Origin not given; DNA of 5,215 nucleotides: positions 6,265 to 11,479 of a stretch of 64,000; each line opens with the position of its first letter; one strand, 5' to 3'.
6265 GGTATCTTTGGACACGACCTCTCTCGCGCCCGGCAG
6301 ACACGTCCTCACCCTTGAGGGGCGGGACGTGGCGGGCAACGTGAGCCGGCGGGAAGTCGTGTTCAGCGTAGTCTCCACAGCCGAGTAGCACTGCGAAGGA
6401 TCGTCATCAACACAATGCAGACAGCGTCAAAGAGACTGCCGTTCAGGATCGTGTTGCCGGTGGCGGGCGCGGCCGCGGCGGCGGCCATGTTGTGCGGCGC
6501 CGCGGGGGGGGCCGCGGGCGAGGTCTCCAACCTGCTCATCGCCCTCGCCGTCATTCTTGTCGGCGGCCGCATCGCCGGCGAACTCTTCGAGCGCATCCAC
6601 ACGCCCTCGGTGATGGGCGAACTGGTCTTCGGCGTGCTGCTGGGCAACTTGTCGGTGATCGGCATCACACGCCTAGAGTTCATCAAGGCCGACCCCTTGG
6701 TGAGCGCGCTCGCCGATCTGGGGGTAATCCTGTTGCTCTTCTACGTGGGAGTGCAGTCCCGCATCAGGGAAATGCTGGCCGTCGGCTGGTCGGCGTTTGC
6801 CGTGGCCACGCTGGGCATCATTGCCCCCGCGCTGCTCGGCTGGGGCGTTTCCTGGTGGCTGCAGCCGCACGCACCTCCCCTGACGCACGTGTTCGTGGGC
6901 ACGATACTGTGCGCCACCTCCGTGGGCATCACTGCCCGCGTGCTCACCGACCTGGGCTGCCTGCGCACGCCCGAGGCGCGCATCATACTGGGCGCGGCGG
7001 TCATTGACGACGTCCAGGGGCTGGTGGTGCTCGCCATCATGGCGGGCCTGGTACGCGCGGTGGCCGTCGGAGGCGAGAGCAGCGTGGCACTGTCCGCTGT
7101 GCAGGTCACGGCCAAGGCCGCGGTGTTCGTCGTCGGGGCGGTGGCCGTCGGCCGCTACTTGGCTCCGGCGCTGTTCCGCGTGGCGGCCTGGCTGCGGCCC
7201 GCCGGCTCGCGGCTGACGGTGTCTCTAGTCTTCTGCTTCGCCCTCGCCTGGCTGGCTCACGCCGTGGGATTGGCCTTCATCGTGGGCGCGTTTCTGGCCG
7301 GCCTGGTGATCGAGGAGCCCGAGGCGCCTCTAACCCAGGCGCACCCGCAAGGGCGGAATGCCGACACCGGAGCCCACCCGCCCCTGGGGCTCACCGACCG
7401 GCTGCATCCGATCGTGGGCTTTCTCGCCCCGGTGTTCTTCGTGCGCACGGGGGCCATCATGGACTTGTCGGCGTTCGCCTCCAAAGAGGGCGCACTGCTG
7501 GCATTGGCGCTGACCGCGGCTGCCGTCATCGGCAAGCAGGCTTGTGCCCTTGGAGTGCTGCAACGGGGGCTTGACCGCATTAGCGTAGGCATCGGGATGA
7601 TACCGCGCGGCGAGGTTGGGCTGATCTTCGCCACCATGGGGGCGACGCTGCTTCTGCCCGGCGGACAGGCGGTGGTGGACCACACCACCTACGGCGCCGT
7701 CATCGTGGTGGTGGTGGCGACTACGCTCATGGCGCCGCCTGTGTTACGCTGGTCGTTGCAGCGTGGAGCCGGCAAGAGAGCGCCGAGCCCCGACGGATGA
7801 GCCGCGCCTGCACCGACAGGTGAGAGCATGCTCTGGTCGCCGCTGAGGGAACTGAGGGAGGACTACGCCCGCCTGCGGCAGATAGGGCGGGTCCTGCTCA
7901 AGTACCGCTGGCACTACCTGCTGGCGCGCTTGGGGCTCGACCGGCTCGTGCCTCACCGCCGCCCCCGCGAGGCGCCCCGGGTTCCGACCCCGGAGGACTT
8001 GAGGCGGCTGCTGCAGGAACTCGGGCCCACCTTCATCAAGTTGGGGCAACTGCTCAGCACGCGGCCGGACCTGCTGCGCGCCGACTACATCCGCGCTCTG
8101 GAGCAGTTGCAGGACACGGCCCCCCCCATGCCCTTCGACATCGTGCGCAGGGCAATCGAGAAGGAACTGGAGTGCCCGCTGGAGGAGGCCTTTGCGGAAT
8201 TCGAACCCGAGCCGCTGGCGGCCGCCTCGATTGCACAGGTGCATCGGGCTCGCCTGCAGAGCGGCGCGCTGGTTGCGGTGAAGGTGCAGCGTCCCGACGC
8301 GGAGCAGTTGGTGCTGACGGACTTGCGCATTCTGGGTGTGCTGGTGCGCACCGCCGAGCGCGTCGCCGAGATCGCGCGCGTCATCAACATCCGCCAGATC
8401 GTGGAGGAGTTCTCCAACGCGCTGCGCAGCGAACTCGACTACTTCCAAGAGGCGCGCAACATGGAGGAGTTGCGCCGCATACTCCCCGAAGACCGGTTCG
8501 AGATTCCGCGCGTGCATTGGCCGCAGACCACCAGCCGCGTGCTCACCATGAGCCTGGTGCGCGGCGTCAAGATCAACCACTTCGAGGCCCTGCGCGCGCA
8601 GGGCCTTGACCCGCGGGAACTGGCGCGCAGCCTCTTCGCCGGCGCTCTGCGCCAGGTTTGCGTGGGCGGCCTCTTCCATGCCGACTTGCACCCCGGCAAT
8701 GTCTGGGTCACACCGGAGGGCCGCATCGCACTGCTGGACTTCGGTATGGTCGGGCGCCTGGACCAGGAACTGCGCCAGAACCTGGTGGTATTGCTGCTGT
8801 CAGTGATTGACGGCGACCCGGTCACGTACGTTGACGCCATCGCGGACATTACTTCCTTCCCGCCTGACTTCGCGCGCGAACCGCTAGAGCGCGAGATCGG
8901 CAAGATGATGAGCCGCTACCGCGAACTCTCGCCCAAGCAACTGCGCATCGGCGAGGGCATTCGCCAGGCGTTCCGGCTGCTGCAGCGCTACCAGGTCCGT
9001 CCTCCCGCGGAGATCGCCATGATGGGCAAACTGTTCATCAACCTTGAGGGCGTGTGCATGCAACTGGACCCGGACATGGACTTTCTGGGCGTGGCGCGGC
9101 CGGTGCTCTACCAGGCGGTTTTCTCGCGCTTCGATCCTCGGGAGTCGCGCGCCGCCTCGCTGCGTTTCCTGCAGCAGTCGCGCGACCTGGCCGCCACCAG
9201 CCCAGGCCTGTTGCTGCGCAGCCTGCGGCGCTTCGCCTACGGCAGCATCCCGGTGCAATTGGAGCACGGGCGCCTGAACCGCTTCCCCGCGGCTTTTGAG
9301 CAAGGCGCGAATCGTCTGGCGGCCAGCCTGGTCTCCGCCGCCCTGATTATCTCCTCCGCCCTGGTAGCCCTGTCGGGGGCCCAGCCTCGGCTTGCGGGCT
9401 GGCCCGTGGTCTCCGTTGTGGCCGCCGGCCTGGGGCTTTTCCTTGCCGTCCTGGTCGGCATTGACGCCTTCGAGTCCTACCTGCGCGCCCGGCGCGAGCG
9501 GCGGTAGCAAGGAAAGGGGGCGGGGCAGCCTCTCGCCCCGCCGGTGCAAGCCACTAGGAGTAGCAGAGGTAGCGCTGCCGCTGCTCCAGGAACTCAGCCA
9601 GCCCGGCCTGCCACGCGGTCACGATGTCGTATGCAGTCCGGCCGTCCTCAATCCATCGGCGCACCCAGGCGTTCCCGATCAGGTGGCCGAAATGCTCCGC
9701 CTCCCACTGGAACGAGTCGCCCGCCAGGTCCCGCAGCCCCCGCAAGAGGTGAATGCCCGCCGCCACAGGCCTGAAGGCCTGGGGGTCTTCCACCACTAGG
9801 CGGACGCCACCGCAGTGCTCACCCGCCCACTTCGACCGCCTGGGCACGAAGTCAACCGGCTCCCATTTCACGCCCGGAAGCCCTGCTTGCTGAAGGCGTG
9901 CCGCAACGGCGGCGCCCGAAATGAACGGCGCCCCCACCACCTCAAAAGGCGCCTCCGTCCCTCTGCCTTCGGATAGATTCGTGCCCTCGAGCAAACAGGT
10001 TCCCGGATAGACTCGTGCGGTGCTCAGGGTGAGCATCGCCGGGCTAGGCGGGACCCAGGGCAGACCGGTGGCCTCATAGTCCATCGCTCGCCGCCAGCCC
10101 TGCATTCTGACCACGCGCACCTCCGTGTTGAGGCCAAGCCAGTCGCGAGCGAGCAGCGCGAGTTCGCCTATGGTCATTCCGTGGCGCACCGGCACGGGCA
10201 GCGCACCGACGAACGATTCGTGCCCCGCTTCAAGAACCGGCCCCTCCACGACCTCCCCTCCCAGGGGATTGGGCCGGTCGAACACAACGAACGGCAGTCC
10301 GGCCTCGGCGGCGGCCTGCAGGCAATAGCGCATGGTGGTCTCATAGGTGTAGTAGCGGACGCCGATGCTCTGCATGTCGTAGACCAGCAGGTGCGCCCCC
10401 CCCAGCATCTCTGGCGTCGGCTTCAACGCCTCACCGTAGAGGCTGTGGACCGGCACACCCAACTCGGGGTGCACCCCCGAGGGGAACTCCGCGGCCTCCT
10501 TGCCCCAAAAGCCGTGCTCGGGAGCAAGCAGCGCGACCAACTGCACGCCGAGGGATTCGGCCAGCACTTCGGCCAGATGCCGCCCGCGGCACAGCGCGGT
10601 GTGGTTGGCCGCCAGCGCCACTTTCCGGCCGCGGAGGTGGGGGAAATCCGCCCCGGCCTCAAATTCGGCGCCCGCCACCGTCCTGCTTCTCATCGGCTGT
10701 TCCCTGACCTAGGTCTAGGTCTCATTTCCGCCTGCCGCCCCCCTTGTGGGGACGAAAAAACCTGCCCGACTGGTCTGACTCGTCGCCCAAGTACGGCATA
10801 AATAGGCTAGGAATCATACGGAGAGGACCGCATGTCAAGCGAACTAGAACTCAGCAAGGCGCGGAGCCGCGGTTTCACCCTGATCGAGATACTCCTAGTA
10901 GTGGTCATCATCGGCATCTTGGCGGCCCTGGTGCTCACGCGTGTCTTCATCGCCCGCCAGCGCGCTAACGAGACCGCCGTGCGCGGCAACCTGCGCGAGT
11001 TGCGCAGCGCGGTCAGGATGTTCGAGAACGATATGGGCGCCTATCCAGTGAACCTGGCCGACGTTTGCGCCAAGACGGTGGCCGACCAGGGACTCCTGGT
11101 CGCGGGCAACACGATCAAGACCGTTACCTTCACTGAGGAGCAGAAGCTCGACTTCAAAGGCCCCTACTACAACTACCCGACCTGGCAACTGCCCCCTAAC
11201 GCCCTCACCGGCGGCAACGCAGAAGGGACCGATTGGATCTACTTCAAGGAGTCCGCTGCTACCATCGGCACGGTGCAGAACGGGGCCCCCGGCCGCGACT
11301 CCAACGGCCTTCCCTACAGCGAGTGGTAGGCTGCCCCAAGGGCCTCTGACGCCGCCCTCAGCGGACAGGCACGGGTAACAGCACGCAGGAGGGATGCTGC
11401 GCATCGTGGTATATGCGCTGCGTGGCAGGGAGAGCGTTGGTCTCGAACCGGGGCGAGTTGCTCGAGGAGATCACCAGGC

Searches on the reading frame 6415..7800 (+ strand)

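Call 56: search_protein_families(library=pfam, proteins=[window:6415-7800:+], max_evalue=0.0001)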
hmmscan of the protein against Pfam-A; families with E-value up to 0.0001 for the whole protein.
window:6415-7800:+ (461 aa): 1 family
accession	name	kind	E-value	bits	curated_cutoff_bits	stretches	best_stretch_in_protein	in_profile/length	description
PF00999.27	Na_H_Exchanger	-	6.3e-53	180.4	26.2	1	53-448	9-373/375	Sodium/hydrogen exchanger, transmembrane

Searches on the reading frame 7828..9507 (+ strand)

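Call 56: search_protein_families(library=pfam, proteins=[window:7828-9507:+], max_evalue=0.0001)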
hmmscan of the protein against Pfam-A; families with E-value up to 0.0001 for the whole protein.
window:7828-9507:+ (559 aa): 1 family
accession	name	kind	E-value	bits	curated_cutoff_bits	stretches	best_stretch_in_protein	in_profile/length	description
PF03109.22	ABC1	-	2.5e-74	250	22.9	1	93-330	1-236/244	ABC1 atypical kinase-like domain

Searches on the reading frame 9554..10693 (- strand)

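Call 56: search_protein_families(library=pfam, proteins=[window:9554-10693:-], max_evalue=0.0001)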
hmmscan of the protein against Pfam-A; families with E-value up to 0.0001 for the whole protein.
window:9554-10693:- (379 aa): 2 families
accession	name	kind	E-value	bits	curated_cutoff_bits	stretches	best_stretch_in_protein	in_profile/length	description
PF07075.17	NamZ_N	-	2.1e-71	240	26.9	1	25-223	1-202/203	Exo-beta-N-acetylmuramidase NamZ, N-terminal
PF20732.2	NamZ_C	-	3e-52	177.8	25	1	228-378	2-152/152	Exo-beta-N-acetylmuramidase NamZ, C-terminal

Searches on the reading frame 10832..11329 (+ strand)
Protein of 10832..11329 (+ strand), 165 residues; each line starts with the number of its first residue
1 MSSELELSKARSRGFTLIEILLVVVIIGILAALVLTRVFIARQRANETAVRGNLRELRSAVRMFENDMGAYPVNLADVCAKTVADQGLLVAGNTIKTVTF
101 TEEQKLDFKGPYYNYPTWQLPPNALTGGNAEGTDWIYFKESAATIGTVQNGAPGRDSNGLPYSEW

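Call 56: search_protein_families(library=pfam, proteins=[window:10832-11329:+], max_evalue=0.0001)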
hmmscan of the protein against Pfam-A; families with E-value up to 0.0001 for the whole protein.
window:10832-11329:+ (165 aa): 1 family
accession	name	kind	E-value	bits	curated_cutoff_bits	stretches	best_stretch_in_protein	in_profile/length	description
PF07963.17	N_methyl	-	7.6e-08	32.1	21.2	1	10-35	2-27/27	Prokaryotic N-terminal methylation motif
